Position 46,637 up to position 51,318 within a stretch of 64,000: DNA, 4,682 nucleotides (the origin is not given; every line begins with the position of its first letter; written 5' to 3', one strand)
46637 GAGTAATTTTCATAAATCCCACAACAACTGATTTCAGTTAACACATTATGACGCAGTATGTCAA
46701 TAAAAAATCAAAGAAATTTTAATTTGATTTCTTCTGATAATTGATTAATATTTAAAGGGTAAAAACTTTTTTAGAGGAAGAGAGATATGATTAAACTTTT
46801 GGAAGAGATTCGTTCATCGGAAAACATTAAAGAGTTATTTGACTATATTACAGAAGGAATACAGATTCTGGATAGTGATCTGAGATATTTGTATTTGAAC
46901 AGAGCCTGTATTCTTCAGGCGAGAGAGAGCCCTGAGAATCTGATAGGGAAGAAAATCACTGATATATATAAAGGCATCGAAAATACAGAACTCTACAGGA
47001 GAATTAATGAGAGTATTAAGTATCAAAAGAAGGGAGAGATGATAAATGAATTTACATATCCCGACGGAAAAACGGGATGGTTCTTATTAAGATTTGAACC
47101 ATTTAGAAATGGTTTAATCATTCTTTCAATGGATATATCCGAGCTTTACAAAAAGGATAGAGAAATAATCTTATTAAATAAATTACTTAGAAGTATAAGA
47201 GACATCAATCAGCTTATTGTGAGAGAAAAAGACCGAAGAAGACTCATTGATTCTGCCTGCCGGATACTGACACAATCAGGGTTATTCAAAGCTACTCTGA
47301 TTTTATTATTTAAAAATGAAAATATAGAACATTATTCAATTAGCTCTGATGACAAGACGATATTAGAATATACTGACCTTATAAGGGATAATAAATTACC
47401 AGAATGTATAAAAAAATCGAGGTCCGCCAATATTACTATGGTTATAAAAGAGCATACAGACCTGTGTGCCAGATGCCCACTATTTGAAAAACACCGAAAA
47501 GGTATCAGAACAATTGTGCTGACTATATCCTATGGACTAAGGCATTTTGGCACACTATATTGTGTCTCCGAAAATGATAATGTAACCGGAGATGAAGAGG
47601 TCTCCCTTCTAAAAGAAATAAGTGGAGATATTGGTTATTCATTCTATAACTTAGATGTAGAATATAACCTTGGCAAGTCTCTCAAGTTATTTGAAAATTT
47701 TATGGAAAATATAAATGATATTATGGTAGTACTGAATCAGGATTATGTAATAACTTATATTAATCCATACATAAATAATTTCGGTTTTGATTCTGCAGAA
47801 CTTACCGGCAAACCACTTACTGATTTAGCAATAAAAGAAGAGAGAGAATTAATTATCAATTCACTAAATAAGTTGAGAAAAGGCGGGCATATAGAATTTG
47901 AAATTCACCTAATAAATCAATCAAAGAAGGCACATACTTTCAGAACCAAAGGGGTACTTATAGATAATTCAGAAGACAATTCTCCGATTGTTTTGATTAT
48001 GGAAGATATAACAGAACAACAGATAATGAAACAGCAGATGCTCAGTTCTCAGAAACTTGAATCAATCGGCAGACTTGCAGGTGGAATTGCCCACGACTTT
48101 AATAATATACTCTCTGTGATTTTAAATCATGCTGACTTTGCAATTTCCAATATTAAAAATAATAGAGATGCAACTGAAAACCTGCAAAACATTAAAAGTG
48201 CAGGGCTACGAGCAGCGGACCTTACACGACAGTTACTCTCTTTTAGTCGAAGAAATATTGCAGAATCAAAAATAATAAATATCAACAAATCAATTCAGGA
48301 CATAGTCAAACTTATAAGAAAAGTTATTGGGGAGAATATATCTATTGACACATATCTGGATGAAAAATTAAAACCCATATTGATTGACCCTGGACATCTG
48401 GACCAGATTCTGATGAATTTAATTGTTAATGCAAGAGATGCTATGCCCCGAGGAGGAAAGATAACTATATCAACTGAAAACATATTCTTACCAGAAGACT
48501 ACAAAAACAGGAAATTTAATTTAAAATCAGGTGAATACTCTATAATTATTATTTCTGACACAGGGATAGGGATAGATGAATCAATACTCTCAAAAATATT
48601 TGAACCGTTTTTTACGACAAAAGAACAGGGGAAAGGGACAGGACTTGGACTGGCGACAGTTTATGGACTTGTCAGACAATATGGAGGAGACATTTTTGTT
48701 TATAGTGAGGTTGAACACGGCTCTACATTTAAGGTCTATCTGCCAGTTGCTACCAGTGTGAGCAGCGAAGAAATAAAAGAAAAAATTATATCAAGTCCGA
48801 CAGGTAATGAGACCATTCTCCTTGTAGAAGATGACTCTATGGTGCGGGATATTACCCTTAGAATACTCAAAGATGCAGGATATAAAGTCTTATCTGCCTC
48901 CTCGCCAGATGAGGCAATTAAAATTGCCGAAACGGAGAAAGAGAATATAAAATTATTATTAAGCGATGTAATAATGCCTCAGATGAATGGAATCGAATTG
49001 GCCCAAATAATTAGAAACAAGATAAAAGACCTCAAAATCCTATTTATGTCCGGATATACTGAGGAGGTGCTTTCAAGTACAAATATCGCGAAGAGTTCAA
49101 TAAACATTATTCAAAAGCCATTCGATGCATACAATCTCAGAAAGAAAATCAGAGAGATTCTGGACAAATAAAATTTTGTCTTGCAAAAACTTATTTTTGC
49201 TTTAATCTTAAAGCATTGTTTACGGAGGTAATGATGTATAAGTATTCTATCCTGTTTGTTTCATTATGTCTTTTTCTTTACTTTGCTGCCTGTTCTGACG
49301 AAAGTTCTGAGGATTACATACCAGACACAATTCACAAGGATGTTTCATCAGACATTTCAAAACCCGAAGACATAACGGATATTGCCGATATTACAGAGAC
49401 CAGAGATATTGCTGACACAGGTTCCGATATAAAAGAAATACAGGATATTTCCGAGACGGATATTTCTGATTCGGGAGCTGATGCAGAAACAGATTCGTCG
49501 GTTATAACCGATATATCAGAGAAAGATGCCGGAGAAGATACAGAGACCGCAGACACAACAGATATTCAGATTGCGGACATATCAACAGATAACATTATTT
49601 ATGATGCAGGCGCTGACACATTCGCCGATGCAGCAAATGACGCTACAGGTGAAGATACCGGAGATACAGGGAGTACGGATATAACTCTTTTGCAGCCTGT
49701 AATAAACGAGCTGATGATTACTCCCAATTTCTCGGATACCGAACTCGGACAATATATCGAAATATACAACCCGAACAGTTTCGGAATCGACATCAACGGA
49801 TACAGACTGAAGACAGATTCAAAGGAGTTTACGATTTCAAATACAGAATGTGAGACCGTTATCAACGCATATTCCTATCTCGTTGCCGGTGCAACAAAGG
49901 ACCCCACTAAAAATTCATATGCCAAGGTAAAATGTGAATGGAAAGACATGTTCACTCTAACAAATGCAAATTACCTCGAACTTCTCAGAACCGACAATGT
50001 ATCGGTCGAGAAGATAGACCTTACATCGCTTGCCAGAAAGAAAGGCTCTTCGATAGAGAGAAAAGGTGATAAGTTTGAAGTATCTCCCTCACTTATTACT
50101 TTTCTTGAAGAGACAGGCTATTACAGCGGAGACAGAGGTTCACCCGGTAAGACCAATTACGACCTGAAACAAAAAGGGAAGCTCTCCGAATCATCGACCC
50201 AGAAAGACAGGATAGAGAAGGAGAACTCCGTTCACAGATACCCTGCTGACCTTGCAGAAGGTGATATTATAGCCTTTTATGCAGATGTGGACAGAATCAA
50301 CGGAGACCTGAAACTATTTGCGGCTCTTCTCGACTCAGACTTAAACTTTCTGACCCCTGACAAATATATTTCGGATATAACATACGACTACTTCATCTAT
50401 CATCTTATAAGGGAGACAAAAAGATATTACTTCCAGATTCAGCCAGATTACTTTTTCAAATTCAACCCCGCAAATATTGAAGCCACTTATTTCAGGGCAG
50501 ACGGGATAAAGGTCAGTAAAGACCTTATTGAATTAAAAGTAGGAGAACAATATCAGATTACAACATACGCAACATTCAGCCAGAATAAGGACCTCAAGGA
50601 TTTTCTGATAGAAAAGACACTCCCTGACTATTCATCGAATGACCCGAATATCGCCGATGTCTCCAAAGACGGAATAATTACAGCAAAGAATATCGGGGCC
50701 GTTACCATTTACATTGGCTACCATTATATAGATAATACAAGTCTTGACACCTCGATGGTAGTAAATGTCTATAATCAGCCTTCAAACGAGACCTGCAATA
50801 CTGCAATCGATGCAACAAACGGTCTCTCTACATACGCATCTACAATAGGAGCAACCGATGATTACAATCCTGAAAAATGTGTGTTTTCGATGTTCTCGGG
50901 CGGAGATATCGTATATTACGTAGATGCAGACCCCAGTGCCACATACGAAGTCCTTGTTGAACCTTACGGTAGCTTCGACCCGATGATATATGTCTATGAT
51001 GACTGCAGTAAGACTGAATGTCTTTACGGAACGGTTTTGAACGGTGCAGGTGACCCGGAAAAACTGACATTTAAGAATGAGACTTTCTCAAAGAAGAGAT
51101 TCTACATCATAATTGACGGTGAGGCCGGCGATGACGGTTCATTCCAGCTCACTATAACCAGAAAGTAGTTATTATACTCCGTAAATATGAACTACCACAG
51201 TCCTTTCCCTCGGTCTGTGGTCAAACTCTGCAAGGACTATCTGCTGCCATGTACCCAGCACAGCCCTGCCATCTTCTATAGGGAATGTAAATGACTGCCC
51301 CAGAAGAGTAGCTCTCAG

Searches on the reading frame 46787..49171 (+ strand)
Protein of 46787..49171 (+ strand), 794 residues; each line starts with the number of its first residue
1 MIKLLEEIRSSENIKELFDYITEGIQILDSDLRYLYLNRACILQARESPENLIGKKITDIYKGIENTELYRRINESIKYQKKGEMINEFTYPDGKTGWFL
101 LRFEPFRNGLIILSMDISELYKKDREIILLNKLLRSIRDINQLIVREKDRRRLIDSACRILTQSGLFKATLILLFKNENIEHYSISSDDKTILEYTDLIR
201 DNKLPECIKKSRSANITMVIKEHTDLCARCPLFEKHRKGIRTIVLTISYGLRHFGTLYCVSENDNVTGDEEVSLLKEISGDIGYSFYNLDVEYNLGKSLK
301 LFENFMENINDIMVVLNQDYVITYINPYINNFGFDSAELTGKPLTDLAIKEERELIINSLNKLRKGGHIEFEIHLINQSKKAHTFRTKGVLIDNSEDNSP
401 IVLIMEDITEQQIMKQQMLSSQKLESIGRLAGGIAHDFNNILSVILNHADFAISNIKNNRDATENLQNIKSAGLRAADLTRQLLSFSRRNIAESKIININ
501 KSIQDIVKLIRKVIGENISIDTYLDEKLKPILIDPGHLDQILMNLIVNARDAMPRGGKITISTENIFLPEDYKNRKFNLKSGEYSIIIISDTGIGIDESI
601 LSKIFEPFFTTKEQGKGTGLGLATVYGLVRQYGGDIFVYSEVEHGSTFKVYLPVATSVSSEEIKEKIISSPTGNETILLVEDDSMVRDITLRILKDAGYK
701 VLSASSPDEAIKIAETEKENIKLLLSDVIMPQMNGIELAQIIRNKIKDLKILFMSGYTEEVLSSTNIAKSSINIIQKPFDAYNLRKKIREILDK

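Call 62: search_protein_families(library=pfam, proteins=[window:46787-49171:+], max_evalue=0.001)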
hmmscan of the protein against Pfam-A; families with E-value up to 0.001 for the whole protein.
window:46787-49171:+ (794 aa): 9 families
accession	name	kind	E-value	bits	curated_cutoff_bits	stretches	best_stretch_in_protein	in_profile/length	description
PF02518.31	HATPase_c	-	1.3e-23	84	26.4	1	534-655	2-110/111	Histidine kinase-, DNA gyrase B-, and HSP90-like ATPase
PF00072.30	Response_reg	-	3.3e-20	72.7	30.2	1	677-789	1-111/111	Response regulator receiver domain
PF08448.16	PAS_4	-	1.9e-16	60.7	23.1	2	20-121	3-109/110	PAS fold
PF13426.13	PAS_9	-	2.1e-13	50.9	27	1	311-410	2-103/103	PAS domain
PF00989.32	PAS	-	3.7e-12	46.7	22.6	2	301-407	2-112/113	PAS fold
PF08447.18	PAS_3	-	5.1e-07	30.3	25.6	1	331-402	10-84/89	PAS fold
PF00512.31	HisKA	-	3e-06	27.6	26.9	1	428-489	3-63/66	His Kinase A (phospho-acceptor) domain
PF14955.12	MRP-S24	-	1.3e-05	25.6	26.7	1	723-765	69-112/135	Mitochondrial ribosome subunit S24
PF10090.15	HPTransfase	-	0.00082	19.6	22.9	0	541-564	35-58/123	Histidine phosphotransferase C-terminal domain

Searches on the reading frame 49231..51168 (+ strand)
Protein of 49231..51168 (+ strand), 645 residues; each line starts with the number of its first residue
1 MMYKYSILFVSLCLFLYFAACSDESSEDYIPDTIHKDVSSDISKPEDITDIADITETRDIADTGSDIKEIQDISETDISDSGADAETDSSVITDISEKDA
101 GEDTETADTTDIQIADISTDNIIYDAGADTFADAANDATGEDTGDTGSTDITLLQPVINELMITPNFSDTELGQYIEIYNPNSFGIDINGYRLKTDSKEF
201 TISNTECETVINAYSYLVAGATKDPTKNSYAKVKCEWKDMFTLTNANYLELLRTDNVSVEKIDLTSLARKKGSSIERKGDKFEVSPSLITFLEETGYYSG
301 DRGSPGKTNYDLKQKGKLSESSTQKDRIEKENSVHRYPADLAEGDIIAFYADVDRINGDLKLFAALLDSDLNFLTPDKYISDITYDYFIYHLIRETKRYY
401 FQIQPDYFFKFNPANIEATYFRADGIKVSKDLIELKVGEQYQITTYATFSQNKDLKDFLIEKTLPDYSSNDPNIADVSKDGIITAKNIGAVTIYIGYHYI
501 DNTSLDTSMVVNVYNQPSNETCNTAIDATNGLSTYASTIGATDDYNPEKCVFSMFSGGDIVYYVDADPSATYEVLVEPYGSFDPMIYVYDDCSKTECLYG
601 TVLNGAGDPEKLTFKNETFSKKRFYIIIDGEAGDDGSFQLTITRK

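Call 7: search_protein_families(library=pfam, proteins=[window:49231-51168:+], max_evalue=0.01)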
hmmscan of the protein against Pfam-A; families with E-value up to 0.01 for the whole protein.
window:49231-51168:+ (645 aa): 2 families
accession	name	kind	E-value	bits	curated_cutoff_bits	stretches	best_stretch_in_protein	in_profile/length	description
PF00932.25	LTD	-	1.8e-08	35.1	34.3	1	157-252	9-95/109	Lamin Tail Domain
PF02368.24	Big_2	-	2.1e-05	24.8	22.8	1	424-493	3-64/79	Bacterial Ig-like domain (group 2)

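Call 22: find_homologous_proteins(query=window:49231-51168:+)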
Query window:49231-51168:+ (645 aa): 11 proteins with E <= 0.001 among 8000 candidates.
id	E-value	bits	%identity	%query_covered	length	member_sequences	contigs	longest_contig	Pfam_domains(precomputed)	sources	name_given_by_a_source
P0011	2.7e-290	983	71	100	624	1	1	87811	PF00932.26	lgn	-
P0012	2.0e-276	937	68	99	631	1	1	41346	PF00932.26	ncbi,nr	ncbi:MAG: lamin tail domain-containing protein [Deltaproteobacteria bacterium]|nr:lamin tail domain-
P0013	2.0e-265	901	67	97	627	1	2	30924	PF00932.26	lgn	-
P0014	2.9e-247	841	64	97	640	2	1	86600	PF00932.26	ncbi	-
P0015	6.5e-228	777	59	99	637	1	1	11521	PF00932.26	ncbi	-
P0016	7.6e-216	737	56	98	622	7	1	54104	PF00932.26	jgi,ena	-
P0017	1.3e-214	733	57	99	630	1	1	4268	PF00932.26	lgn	-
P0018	2.6e-214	732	58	99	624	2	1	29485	PF00932.26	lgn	-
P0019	6.5e-159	549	70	56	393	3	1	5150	PF00932.26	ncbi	ncbi:MAG: lamin tail domain-containing protein, partial [Myxococcota bacterium]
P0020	7.5e-77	278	35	75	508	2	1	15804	PF00932.26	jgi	jgi:hypothetical protein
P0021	8.7e-5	40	35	9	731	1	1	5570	PF00932.26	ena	-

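Call 24: find_encoding_contigs(protein=P0011, flank=10000, max_places=2)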
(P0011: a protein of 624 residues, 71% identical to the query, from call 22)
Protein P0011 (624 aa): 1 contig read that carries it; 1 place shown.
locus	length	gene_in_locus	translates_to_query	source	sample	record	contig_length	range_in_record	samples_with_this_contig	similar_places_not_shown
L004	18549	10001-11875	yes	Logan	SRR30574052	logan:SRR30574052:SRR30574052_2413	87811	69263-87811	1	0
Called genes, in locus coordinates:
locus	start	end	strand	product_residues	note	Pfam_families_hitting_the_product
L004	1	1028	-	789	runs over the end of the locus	PF01343:Peptidase_S49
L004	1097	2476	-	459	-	PF01565:FAD_binding_4, PF02913:FAD-oxidase_C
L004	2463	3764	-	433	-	PF19425:Csd3_N2 (faint), PF01551:Peptidase_M23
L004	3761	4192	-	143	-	PF02823:ATP-synt_DE_N, PF00401:ATP-synt_DE (weak)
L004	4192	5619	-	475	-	PF02874:ATP-synt_ab_N, PF00006:ATP-synt_ab, PF22919:ATP-synt_VA_C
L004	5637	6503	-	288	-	PF00231:ATP-synt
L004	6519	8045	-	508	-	PF02874:ATP-synt_ab_N, PF09378:HAS-barrel (faint), PF00006:ATP-synt_ab, PF00306:ATP-synt_ab_C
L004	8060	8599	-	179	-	PF00213:OSCP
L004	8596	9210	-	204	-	PF00430:ATP-synt_B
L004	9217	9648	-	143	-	PF00430:ATP-synt_B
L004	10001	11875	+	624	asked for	PF00932:LTD (weak)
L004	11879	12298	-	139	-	PF01894:YjbQ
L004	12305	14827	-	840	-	PF01731:Arylesterase (faint), PF10282:Lactonase, PF21783:YNCE (faint), PF25174:Beta-prop_THOC3, PF02239:Cytochrom_D1 (weak), PF22494:choice_anch_I (faint), PF04185:Phosphoesterase (faint)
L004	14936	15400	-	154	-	PF10825:DUF2752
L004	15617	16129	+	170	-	-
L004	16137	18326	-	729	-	-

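Call 25: find_encoding_contigs(protein=P0014, flank=10000, max_places=2)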
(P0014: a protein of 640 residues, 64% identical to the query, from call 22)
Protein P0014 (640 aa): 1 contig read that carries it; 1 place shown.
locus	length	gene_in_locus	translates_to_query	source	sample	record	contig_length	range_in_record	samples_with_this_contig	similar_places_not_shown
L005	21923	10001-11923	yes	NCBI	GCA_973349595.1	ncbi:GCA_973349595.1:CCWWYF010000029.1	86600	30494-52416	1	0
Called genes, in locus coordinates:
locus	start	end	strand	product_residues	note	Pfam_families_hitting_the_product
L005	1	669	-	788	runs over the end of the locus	PF01343:Peptidase_S49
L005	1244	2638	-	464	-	PF01565:FAD_binding_4, PF02913:FAD-oxidase_C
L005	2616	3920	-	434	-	PF01551:Peptidase_M23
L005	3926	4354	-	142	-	PF02823:ATP-synt_DE_N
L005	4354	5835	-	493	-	PF02874:ATP-synt_ab_N, PF00006:ATP-synt_ab, PF22919:ATP-synt_VA_C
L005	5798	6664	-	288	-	PF00231:ATP-synt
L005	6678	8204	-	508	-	PF02874:ATP-synt_ab_N, PF09378:HAS-barrel (faint), PF00006:ATP-synt_ab, PF00306:ATP-synt_ab_C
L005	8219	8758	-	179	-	PF00213:OSCP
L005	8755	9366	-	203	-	PF00430:ATP-synt_B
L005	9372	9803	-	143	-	PF00430:ATP-synt_B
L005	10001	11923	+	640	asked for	PF00932:LTD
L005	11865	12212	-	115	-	-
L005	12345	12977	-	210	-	PF09568:RE_MjaI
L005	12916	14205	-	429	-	PF01555:N6_N4_Mtase, PF00565:SNase (faint)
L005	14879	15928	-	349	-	PF13588:HSDR_N_2 (weak), PF18755:RAMA (weak)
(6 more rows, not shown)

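Call 26: find_encoding_contigs(protein=P0016, flank=10000, max_places=2)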
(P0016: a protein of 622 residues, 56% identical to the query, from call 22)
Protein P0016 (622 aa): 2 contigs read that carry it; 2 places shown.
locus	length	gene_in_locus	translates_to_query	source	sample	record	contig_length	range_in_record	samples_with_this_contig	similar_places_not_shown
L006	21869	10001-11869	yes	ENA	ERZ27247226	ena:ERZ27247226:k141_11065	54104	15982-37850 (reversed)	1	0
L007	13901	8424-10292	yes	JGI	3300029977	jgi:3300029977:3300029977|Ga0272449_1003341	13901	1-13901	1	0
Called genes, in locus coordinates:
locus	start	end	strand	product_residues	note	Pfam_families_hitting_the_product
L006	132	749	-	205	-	-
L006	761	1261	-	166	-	PF13490:zf-HC2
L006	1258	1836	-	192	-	PF04542:Sigma70_r2, PF08281:Sigma70_r4_2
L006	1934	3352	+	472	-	PF01116:F_bP_aldolase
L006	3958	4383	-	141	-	PF02823:ATP-synt_DE_N, PF00401:ATP-synt_DE (weak)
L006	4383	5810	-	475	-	PF02874:ATP-synt_ab_N, PF00006:ATP-synt_ab, PF22919:ATP-synt_VA_C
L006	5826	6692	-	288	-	PF00231:ATP-synt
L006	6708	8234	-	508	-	PF02874:ATP-synt_ab_N, PF09378:HAS-barrel (faint), PF00006:ATP-synt_ab, PF00306:ATP-synt_ab_C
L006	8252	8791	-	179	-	PF00213:OSCP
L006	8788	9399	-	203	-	PF00430:ATP-synt_B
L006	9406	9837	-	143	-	-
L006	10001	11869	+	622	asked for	PF00932:LTD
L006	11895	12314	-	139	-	PF01894:YjbQ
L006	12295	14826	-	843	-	PF13970:DUF4221 (faint), PF10282:Lactonase (faint), PF22494:choice_anch_I (faint), PF02239:Cytochrom_D1, PF21783:YNCE, PF25174:Beta-prop_THOC3 (weak), PF04185:Phosphoesterase (faint)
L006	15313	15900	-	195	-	-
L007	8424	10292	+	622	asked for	PF00932:LTD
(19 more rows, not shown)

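Call 48: search_protein_families(library=ncbifam, proteins=[window:49231-51168:+], max_evalue=0.1)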
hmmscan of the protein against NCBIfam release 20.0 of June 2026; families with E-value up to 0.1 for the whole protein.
window:49231-51168:+ (645 aa): 1 family
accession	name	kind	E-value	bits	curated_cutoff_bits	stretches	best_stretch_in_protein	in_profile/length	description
NF047758.1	LIC12936_fam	equivalog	0.0089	15.9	250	1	351-427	40-118/229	LIC_12936 family protein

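Call 54: find_related_loci(query=A2, collection=metagenome_contigs, flank=5000)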
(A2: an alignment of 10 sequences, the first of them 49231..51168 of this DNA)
Query A2 (645 aa) in metagenome_contigs; peptide patterns used: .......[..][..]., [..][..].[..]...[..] (x = any residue, [..] = any of these).
378 stretches matched a pattern; 3 encode a relative of the query (tblastn E <= 1e-3); 3 distinct loci.
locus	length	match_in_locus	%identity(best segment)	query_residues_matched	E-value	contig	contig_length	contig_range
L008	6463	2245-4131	56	4-645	0e+0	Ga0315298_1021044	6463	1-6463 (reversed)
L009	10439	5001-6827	56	14-645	0e+0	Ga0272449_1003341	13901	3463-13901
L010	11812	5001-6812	56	21-645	0e+0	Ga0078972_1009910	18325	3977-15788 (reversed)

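Call 62: search_protein_families(library=pfam, proteins=[L004:16137-18326:-], max_evalue=0.001)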
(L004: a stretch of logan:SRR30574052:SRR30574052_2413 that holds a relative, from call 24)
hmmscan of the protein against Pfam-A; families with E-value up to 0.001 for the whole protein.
L004:16137-18326:- (729 aa): 0 families

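Call 75: predict_structure(alignment_id=A2)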
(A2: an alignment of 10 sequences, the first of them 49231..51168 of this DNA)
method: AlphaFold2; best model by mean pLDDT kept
length: 645 residues; sequences in the alignment: 10
mean_pLDDT: 68.6   pTM: 0.49
mean pLDDT of the five models: 68.6, 67.7, 66.9, 66.3, 64.9
residues with pLDDT >= 90: 162; 70-90: 225; 50-70: 94; < 50: 164
segments of 3 or more residues with pLDDT < 50: 1-4, 18-150, 225-229, 290-297, 301-308
pLDDT, mean of each block of 10 residues (from residue 1): 52 53 29 26 26 26 27 26 28 27 27 26 25 29 32 81 66 78 88 91 86 80 52 67 88 91 83 71 63 48 45 84 85 84 93 64 78 77 71 92 70 82 93 88 94 87 92 93 89 93 90 75 84 80 63 60 92 90 85 80 79 91 89 77 91
secondary structure, 60 per line:
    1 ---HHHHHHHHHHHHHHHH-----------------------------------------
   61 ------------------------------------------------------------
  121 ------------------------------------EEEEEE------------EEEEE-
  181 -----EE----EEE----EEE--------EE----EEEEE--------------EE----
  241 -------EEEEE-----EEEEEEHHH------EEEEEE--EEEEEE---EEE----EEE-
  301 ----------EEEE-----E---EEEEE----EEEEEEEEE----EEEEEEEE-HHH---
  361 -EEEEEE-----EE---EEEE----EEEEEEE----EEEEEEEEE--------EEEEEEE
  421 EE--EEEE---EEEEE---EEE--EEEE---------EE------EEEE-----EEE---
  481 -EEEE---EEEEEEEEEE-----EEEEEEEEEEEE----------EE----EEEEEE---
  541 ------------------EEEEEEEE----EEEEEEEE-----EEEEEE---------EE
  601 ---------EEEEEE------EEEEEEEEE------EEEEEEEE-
elements in order: H4-19 E157-162 E175-179 E192-194 E199-201 E216-220 E248-252 E258-263 E273-278 E281-286 E290-292 E297-299 E311-314 E324-328 E333-341 E346-353 E362-367 E378-381 E386-392 E397-405 E414-422 E425-428 E432-436 E440-442 E445-448 E466-469 E475-477 E482-485 E489-498 E504-515 E532-537 E559-566 E571-578 E584-589 E610-615 E622-630 E637-644
